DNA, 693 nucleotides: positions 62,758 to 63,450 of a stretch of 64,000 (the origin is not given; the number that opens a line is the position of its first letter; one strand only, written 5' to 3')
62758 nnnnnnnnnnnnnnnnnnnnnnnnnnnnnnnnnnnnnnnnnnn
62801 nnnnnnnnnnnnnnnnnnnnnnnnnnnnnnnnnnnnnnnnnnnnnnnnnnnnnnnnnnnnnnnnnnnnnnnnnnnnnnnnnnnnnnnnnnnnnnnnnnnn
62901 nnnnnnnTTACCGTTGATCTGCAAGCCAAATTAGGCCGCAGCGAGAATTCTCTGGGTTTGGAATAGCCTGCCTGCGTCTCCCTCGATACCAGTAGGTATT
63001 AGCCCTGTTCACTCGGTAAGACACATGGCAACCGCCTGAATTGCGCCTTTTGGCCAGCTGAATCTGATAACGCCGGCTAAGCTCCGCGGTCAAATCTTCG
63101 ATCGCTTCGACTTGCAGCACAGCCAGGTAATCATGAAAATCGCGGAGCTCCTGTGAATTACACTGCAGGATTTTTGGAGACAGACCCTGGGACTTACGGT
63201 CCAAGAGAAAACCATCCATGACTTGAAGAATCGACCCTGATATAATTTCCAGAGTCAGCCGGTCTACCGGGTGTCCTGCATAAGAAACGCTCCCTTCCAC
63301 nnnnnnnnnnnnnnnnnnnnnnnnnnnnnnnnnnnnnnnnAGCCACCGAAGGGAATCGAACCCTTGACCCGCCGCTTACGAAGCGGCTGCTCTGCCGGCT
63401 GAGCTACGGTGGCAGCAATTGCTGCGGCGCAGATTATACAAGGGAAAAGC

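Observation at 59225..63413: ~4-kb islet bracketed by an intact tRNA-Thr(CGU) and a degenerate copy, with an integrase stump and patchy composition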

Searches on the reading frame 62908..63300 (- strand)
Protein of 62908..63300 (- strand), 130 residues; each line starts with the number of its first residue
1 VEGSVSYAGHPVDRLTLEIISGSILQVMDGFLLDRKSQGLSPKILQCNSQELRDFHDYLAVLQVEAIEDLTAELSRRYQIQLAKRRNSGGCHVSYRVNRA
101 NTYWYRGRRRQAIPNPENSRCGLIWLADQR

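Call 10: search_protein_families(library=pfam, proteins=[window:62908-63300:-], max_evalue=0.1)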
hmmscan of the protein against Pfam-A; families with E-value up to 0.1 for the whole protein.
window:62908-63300:- (130 aa): 0 families

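Call 11: search_protein_families(library=pfam, proteins=[window:62908-63300:-], max_evalue=10)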
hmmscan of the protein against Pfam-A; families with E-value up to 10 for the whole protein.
window:62908-63300:- (130 aa): 1 family
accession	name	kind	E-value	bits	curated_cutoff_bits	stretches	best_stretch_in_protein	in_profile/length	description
PF23495.1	YbgU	-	0.13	12.7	27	1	39-51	8-20/35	YbgU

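Call 12: search_protein_families(library=phrogs, proteins=[window:62908-63300:-], max_evalue=1)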
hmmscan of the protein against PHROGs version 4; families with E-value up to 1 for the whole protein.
window:62908-63300:- (130 aa): 0 families

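Call 13: search_solved_structures(query=window:62908-63300:-, max_evalue=10, show_alignments=2)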
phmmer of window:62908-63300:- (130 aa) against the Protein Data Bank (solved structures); distinct sequences matched with E-value up to 10: 0.

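Call 14: find_homologous_proteins(query=window:62908-63300:-, max_evalue=0.01)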
Query window:62908-63300:- (130 aa): 2 proteins with E <= 0.01 among 9 candidates.
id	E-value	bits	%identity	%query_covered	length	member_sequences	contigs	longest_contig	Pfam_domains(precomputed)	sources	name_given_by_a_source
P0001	1.5e-80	286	99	100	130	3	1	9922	-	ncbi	-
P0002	4.4e-37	145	97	57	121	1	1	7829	-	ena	-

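Call 18: find_encoding_contigs(protein=P0001, flank=10000)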
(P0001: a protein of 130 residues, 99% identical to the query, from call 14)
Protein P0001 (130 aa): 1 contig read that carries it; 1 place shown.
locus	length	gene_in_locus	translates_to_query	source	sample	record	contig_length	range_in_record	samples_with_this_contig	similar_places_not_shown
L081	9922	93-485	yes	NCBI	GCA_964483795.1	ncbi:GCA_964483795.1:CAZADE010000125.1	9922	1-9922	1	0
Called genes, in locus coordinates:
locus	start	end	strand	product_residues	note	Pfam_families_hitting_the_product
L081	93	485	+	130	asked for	-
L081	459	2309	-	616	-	-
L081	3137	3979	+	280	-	PF03781:FGE-sulfatase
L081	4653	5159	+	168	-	PF09335:VTT_dom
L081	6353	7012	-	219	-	PF00072:Response_reg, PF00196:GerE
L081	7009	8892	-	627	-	PF13492:GAF_3 (faint), PF01590:GAF (weak), PF13185:GAF_2, PF07730:HisKA_3, PF02518:HATPase_c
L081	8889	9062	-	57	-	-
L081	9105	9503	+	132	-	PF06525:SoxE (weak), PF13473:Cupredoxin_1, PF00127:Copper-bind (weak)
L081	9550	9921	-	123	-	?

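Call 19: find_encoding_contigs(protein=P0002, flank=10000)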
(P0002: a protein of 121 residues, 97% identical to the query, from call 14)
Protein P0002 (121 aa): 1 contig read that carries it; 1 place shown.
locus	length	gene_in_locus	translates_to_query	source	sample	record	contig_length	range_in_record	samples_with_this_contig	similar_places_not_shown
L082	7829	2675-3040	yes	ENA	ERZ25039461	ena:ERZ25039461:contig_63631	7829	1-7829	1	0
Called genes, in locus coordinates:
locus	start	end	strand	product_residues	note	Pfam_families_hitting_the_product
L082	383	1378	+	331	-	PF06564:CBP_BcsQ (faint), PF09140:MipZ (faint), PF10609:ParA (faint), PF13614:AAA_31, PF01656:CbiA, PF02374:ArsA_ATPase (weak), PF13614:AAA_31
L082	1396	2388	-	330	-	PF13439:Glyco_transf_4, PF13579:Glyco_trans_4_4, PF20706:GT4-conflict, PF00534:Glycos_transf_1, PF13692:Glyco_trans_1_4, PF13524:Glyco_trans_1_2 (weak)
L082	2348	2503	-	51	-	-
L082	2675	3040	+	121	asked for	-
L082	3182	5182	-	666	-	-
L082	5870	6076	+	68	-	-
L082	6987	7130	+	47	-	-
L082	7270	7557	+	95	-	PF00485:PRK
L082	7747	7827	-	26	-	?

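Call 34: search_protein_representatives(protein=window:62908-63300:-)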
Query: 130 residues. Proteins with E-value up to 0.001 (for the whole library): 155; up to 1e-10: 15; up to 1e-30: 2. The best 150 are listed.
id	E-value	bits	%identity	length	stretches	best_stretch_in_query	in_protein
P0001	4.8e-81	285.6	99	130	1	1-130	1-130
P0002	1.4e-37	145.1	97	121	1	1-74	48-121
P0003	1.8e-17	80.2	47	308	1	12-106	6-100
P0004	1.9e-16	76.9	41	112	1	12-106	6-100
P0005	1.4e-14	70.8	44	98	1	18-104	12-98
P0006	4.3e-14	69.2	45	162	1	24-107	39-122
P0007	6.1e-14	68.8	44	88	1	12-93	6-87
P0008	2.9e-13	66.6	44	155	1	25-106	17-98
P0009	7.0e-13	65.3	40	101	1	23-106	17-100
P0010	1.1e-12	64.6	38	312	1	17-107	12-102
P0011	1.2e-12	64.5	40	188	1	12-104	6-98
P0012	8.9e-12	61.8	41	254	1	23-105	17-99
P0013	1.6e-11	60.9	37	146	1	11-104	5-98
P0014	1.7e-11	60.9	39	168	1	14-109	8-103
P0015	5.3e-11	59.2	32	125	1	16-116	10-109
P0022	7.5e-10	55.5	40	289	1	23-106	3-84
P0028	9.5e-09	52.0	36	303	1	21-104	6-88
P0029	1.0e-08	51.9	37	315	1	19-108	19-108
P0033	1.2e-08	51.7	35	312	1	13-105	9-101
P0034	1.5e-08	51.3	40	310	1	26-108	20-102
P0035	1.7e-08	51.1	36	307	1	22-109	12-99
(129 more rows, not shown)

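Call 35: search_protein_families(library=pfam, proteins=[P0003, P0010, P0022, P0028, P0029, P0033, P0034, P0035, P0012, P0004], max_evalue=0.001)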
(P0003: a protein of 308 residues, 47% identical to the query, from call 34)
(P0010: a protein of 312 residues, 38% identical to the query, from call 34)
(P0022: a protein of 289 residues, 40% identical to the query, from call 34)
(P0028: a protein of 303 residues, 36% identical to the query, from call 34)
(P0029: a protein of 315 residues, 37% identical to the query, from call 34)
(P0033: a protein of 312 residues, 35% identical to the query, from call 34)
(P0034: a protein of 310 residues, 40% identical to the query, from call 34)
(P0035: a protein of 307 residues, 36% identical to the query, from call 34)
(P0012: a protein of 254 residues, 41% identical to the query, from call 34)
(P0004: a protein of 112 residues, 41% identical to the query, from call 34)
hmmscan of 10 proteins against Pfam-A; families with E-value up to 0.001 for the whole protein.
P0003 (308 aa): 3 families
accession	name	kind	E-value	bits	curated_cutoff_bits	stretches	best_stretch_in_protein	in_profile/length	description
PF00589.27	Phage_integrase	-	3.3e-31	108.8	27.1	1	131-289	7-169/172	Phage integrase family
PF13495.12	Phage_int_SAM_4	-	7.5e-06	26.7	27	1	23-88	3-60/85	Phage integrase, N-terminal SAM-like domain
PF02899.23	Phage_int_SAM_1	-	0.00028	21.6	22.3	0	31-77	11-56/83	Phage integrase, N-terminal SAM-like domain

P0010 (312 aa): 3 families
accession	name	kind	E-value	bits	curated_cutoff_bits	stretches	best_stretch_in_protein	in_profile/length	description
PF00589.27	Phage_integrase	-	1.2e-30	107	27.1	1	128-292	3-169/172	Phage integrase family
PF11917.13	DUF3435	-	5.5e-05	22.7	25.8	1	225-309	170-257/418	Protein of unknown function (DUF3435)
PF02899.23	Phage_int_SAM_1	-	0.00083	20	22.3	0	32-75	11-53/83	Phage integrase, N-terminal SAM-like domain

P0022 (289 aa): 4 families
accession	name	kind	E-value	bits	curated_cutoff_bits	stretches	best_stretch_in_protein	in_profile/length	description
PF00589.27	Phage_integrase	-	1.9e-28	99.8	27.1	1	112-270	4-167/172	Phage integrase family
PF13495.12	Phage_int_SAM_4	-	1.7e-07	31.9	27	1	14-66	8-59/85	Phage integrase, N-terminal SAM-like domain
PF02899.23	Phage_int_SAM_1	-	1.7e-05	25.5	22.3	1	17-61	11-56/83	Phage integrase, N-terminal SAM-like domain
PF13102.12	Phage_int_SAM_5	-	6.6e-05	23.6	22.3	1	13-80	10-79/98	Phage integrase SAM-like domain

P0028 (303 aa): 2 families
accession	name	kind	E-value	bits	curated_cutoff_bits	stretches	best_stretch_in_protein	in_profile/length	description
PF00589.27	Phage_integrase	-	6.8e-30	104.5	27.1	1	121-281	7-169/172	Phage integrase family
PF02899.23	Phage_int_SAM_1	-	2.2e-05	25.1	22.3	1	22-69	12-58/83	Phage integrase, N-terminal SAM-like domain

P0029 (315 aa): 3 families
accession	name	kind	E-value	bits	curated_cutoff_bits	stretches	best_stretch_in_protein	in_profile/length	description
PF00589.27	Phage_integrase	-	2.9e-30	105.7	27.1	1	135-296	5-169/172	Phage integrase family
PF02899.23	Phage_int_SAM_1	-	3.5e-07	30.8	22.3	1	40-108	14-82/83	Phage integrase, N-terminal SAM-like domain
PF13495.12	Phage_int_SAM_4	-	1.9e-06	28.6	27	1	30-107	4-80/85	Phage integrase, N-terminal SAM-like domain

P0033 (312 aa): 1 family
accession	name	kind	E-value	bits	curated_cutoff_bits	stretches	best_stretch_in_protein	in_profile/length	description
PF00589.27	Phage_integrase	-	3.6e-29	102.2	27.1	1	134-294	8-170/172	Phage integrase family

P0034 (310 aa): 3 families
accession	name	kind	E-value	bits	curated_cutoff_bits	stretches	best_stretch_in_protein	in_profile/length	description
PF00589.27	Phage_integrase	-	1.5e-26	93.6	27.1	1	132-293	7-170/172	Phage integrase family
PF13495.12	Phage_int_SAM_4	-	0.00033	21.4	27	1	25-101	5-80/85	Phage integrase, N-terminal SAM-like domain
PF02899.23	Phage_int_SAM_1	-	0.00086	20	22.3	0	31-102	11-82/83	Phage integrase, N-terminal SAM-like domain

P0035 (307 aa): 3 families
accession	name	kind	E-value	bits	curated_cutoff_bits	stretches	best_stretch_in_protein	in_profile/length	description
PF00589.27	Phage_integrase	-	7.5e-23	81.6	27.1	1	128-289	7-169/172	Phage integrase family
PF02899.23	Phage_int_SAM_1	-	2.7e-05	24.8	22.3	1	26-92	10-76/83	Phage integrase, N-terminal SAM-like domain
PF13495.12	Phage_int_SAM_4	-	0.00022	22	27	1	19-92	3-75/85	Phage integrase, N-terminal SAM-like domain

P0012 (254 aa): 2 families
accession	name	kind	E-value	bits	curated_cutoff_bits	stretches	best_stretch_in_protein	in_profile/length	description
PF13495.12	Phage_int_SAM_4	-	2.5e-07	31.5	27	1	25-99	5-78/85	Phage integrase, N-terminal SAM-like domain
PF02899.23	Phage_int_SAM_1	-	6e-06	26.9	22.3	1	30-98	10-78/83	Phage integrase, N-terminal SAM-like domain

P0004 (112 aa): 1 family
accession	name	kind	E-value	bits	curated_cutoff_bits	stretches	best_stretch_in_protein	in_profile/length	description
PF02899.23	Phage_int_SAM_1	-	1.5e-05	25.6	22.3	1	31-80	11-59/83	Phage integrase, N-terminal SAM-like domain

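Call 37: find_encoding_contigs(protein=P0003, flank=10000, max_places=10)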
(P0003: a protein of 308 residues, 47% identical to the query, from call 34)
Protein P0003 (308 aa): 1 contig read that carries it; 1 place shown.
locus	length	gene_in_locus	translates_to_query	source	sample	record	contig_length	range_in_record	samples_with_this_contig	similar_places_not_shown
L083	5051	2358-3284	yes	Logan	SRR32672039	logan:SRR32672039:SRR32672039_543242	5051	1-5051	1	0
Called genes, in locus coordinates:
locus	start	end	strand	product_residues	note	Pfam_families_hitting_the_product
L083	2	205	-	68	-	?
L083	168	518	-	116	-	-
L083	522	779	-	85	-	-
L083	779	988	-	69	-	-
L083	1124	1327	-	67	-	PF01402:RHH_1 (weak)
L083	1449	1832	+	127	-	PF01381:HTH_3, PF13443:HTH_26 (weak), PF13560:HTH_31 (weak)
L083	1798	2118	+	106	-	-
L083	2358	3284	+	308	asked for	PF13495:Phage_int_SAM_4 (weak), PF00589:Phage_integrase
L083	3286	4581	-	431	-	-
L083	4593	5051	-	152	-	?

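Call 42: find_related_loci(query=A2, collection=viral_contigs, flank=6000)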
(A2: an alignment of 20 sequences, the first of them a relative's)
Query A2 (308 aa) in viral_contigs; peptide patterns used: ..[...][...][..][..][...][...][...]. (x = any residue, [..] = any of these).
8 stretches matched a pattern; 5 encode a relative of the query (tblastn E <= 1e-3); 5 distinct loci.
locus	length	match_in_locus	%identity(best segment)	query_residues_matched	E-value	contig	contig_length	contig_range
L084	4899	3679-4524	48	25-305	9e-88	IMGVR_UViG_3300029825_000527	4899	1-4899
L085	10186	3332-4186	40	25-306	2e-68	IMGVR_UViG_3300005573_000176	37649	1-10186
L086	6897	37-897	41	22-305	2e-66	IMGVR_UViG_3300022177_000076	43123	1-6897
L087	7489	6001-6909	38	1-306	5e-61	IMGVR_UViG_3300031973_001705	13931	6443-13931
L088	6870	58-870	38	30-306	1e-55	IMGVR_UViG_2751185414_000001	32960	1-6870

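Call 57: find_encoding_contigs(protein=P0006, flank=6000, max_places=4)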
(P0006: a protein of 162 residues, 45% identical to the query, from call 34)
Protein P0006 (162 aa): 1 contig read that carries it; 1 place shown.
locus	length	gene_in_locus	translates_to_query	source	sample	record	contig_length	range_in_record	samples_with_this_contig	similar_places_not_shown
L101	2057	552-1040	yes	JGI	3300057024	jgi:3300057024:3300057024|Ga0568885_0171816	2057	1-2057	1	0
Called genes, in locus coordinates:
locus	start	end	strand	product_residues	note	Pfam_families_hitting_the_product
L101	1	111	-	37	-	?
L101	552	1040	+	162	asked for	PF02899:Phage_int_SAM_1 (weak)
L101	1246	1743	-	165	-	PF00210:Ferritin, PF05067:Mn_catalase, PF02915:Rubrerythrin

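Call 58: find_encoding_contigs(protein=P0004, flank=6000, max_places=4)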
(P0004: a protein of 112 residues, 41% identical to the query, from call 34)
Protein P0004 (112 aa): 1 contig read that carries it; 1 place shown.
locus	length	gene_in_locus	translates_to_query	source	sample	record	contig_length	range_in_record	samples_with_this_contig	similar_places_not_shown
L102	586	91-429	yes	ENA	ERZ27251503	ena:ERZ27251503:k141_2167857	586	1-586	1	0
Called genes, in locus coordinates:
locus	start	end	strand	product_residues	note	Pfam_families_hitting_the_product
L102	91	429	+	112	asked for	PF02899:Phage_int_SAM_1 (weak)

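Call 59: find_encoding_contigs(protein=P0010, flank=10000, max_places=4)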
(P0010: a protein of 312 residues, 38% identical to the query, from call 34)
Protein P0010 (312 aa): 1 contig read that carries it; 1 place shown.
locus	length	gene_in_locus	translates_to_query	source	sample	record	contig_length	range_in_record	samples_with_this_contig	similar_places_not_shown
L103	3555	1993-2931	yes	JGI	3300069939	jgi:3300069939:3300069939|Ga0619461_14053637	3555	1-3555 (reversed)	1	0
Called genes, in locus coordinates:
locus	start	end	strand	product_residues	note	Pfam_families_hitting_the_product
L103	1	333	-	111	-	?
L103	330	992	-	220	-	PF00485:PRK, PF13238:AAA_18 (weak)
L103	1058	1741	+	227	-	-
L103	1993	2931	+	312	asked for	PF00589:Phage_integrase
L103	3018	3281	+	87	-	-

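Call 68: search_dna_similar(query=P0003, collection=phages, mode=protein, max_rows=10)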
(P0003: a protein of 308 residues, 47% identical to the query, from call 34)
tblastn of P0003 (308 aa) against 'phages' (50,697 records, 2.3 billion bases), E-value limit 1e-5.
Records with a match: 313; places in all: 315; records where one place covers at least 80% of the query: 238.
Best place of each record, by identity: <60% 313.
By first word of the organism name: Mycobacterium 152; Bacteriophage 51; Pseudomonas 27; Listeria 12; Bacillus 10; Thermus 10; Enterocloster 6; Salmonella 5; Acinetobacter 4; Gordonia 3; and 21 more.
By host as written in the record: Mycobacterium smegmatis mc2 155 108; - 57; Mycobacterium smegmatis mc2155 17; Mycobacterium smegmatis mc#155 17; Listeria monocytogenes 12; Pseudomonas aeruginosa 10; Mycobacterium sp. 6; Thermus thermophilus 5; and 57 more.
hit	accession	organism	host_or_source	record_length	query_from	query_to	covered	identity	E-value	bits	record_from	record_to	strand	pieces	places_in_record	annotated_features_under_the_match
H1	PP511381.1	Dulem virus 51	Eulemur fulvus collaris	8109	4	307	99%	28.1%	2e-20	97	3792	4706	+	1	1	recombinase | replication protein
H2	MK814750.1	Gordonia phage Ewald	Gordonia terrae CAG3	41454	9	308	97%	27.6%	3e-8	61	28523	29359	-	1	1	33: tyrosine integrase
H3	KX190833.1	Bacillus phage vB_BtS_BMBtp14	Bacillus thuringiensis BGSC 4AJ1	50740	5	296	95%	28.2%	4e-22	102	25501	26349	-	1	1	integrase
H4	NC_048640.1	Bacillus phage vB_BtS_BMBtp14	Bacillus thuringiensis BGSC 4AJ1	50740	5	296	95%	28.2%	4e-22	102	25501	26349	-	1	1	tyrosine-type recombinase/integrase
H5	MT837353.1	Bacteriophage sp.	human fecal samples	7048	29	302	89%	29.6%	4e-16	84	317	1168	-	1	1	record has no annotation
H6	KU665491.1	Bacillus phage Mgbh1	Bacillus sp. MGK1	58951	21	306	93%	28.2%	2e-31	129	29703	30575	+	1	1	tyrosine recombinase XerD-like protein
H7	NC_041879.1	Bacillus phage Mgbh1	Bacillus sp. MGK1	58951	21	306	93%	28.2%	2e-31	129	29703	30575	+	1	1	integrase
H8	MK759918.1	Bacillus phage vB_BtS_B83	Bacillus thuringiensis VKM B-83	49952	4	292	94%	27.7%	7e-23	104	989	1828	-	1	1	XerC/XerD site-specific recombinase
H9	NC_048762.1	Bacillus phage vB_BtS_B83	Bacillus thuringiensis VKM B-83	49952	4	292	94%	27.7%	7e-23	104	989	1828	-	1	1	tyrosine-type recombinase/integrase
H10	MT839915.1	Bacteriophage sp.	human fecal samples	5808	20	299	91%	28.4%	2e-21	100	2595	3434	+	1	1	record has no annotation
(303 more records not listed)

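Call 80: search_protein_families(library=pfam, proteins=[L081:3137-3979:+], max_evalue=0.01)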
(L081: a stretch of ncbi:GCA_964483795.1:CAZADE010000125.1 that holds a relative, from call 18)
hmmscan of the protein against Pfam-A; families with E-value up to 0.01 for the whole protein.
L081:3137-3979:+ (280 aa): 1 family
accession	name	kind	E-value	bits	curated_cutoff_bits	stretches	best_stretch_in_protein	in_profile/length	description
PF03781.23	FGE-sulfatase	-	2.5e-57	194.9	23.3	1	40-274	2-253/255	Sulfatase-modifying factor enzyme 1-like domain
